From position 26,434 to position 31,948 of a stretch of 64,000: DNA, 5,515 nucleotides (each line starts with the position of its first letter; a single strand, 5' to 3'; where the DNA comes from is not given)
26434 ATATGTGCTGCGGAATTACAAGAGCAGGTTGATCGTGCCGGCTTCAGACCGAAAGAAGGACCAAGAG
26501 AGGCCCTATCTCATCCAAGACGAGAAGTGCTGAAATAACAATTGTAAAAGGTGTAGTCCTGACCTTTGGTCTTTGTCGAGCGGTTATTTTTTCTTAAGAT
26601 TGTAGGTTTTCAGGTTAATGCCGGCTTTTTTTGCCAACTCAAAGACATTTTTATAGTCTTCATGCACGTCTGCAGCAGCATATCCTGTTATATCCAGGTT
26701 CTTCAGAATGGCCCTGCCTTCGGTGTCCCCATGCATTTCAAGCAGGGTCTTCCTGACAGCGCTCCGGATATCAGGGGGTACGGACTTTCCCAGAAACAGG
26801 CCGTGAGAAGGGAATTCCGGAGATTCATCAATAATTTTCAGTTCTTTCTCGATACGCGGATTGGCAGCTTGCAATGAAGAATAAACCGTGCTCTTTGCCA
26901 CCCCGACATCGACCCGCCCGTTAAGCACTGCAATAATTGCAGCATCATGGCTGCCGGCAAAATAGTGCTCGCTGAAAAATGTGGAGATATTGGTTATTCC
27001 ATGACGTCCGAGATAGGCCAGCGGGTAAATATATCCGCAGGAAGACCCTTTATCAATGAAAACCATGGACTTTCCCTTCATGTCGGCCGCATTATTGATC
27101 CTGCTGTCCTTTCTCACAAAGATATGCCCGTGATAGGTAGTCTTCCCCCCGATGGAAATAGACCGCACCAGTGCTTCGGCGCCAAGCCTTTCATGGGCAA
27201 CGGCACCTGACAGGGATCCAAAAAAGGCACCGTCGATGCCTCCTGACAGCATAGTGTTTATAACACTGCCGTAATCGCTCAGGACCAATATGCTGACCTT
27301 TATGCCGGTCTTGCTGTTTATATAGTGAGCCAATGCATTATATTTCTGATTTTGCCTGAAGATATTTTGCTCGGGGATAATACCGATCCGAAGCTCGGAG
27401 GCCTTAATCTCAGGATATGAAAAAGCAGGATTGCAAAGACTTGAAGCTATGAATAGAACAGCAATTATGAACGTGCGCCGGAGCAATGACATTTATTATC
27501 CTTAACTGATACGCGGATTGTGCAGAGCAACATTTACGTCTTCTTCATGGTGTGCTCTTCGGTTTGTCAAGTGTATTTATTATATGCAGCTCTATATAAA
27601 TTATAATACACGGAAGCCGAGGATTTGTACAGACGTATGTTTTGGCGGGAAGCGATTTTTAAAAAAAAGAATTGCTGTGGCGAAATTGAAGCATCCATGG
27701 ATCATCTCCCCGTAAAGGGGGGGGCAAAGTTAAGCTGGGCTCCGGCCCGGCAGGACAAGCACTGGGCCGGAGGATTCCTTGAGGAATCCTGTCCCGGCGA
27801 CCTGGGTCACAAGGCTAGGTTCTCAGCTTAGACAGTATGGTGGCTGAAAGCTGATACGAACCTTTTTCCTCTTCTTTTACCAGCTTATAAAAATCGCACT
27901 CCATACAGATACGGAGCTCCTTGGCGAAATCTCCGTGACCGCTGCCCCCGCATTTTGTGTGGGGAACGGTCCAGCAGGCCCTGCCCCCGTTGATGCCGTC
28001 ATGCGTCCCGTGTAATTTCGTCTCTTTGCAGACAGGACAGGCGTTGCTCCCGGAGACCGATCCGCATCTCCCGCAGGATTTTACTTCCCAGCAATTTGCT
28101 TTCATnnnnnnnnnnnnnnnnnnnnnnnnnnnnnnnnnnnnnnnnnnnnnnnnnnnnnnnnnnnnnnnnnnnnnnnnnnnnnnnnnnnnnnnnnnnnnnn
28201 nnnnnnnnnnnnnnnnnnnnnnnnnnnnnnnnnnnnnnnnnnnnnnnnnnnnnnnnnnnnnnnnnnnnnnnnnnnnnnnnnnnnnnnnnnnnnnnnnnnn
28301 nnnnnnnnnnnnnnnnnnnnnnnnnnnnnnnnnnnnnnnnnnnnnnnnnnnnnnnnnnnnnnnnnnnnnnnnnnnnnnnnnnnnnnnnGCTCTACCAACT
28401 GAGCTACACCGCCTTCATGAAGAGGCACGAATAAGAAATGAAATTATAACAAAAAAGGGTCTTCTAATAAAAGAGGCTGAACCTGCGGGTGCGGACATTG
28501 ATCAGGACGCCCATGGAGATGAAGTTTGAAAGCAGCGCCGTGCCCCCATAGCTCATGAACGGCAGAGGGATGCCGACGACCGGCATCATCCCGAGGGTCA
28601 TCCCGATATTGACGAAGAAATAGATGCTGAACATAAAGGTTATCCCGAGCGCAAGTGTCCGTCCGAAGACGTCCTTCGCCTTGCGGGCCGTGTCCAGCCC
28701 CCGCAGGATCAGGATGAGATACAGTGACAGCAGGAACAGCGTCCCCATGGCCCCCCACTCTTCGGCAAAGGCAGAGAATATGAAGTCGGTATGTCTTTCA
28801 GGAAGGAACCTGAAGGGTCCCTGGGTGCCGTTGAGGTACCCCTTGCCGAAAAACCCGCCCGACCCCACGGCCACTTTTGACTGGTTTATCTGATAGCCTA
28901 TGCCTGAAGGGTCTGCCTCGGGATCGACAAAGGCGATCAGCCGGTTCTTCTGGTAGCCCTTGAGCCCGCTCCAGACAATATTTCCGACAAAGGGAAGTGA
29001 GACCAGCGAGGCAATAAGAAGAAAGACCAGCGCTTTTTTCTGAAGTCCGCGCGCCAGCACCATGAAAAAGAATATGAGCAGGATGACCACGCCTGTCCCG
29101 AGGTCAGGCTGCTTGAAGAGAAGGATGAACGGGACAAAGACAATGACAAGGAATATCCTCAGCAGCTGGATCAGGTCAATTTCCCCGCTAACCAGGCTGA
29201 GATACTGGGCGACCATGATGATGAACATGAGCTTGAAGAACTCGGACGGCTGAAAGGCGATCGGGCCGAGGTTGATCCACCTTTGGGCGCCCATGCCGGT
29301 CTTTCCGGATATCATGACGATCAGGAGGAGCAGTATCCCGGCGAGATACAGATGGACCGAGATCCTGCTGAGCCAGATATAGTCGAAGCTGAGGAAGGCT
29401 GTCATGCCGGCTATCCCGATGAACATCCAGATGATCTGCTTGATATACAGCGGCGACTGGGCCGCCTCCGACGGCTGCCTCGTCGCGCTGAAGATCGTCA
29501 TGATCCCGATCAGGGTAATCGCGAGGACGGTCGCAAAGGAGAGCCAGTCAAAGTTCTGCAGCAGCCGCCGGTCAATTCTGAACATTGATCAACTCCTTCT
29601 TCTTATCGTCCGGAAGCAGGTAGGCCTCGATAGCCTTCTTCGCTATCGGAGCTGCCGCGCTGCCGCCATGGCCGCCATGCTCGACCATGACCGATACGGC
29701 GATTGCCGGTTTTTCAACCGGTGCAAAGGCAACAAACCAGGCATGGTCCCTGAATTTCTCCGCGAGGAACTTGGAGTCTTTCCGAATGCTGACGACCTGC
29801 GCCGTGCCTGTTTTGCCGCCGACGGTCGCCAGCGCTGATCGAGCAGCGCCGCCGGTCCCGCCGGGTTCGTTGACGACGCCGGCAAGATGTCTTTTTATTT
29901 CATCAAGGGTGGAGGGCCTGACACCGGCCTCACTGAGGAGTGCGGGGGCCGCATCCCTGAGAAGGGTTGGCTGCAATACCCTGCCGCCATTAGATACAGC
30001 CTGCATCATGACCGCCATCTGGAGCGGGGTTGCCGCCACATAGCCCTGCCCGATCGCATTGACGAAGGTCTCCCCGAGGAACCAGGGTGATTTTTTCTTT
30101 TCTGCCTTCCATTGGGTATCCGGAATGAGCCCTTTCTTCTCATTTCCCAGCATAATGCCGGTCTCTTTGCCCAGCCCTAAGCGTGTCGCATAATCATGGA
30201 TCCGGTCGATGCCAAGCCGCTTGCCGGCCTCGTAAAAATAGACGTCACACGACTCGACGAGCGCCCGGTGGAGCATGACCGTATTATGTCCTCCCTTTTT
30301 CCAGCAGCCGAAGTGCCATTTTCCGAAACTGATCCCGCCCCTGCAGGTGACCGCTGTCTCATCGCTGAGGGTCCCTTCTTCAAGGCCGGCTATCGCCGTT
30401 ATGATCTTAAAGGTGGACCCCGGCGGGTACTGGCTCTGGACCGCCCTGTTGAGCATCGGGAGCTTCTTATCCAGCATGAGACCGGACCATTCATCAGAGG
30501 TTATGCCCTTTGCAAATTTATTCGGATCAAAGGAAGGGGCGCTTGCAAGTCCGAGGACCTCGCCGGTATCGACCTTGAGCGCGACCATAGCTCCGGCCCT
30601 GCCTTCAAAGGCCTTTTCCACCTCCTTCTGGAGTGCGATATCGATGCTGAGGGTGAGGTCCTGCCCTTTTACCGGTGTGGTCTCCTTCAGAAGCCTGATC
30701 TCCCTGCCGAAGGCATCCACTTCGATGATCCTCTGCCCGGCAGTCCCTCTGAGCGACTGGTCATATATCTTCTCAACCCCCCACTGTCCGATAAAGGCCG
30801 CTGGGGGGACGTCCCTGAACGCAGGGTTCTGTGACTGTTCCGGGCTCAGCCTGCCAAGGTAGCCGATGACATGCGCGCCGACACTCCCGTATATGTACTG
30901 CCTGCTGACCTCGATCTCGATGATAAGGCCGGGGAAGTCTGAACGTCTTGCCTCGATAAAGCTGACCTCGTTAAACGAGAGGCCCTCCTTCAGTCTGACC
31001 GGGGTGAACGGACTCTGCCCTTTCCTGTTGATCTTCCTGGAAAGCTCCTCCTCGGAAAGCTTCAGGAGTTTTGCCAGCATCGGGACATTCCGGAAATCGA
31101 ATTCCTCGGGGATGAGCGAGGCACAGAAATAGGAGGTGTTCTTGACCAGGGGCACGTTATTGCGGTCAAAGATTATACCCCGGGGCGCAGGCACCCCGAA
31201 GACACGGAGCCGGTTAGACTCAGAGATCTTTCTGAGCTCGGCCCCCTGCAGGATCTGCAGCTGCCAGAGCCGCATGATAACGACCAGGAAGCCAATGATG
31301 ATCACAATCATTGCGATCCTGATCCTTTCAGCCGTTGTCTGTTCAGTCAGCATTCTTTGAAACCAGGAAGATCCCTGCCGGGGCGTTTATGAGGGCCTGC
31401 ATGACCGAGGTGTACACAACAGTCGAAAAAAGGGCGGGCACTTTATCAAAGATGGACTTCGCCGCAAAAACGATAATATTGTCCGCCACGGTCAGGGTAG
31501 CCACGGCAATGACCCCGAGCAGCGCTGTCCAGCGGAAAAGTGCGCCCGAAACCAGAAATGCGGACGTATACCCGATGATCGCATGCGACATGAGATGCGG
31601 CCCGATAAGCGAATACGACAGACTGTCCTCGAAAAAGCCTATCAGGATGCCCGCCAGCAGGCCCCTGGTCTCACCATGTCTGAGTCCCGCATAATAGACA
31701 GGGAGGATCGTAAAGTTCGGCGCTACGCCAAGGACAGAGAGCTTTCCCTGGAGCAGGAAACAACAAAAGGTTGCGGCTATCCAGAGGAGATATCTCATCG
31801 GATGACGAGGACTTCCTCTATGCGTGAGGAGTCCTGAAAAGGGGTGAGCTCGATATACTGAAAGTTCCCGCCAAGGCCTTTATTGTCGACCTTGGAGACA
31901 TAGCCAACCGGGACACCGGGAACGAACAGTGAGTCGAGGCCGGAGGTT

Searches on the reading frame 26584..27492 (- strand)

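Call 11: search_protein_families(library=pfam, proteins=[window:26584-27492:-], max_evalue=0.001)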
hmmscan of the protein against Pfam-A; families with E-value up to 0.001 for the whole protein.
window:26584-27492:- (302 aa): 2 families
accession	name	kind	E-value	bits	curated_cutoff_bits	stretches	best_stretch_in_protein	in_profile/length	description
PF12974.12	Phosphonate-bd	-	2.5e-62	210.9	27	1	36-280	1-242/242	ABC transporter, phosphonate, periplasmic substrate-binding protein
PF09084.16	NMT1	-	0.00034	21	20.5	1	61-166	18-117/216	NMT1/THI5 like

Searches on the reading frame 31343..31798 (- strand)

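Call 54: search_protein_families(library=pfam, proteins=[window:31343-31798:-], max_evalue=0.00001)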
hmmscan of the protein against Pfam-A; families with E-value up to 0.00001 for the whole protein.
window:31343-31798:- (151 aa): 1 family
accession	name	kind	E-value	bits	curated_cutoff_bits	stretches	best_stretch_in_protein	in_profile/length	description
PF04093.17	MreD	-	1e-06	29.4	24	1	21-134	28-140/158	rod shape-determining protein MreD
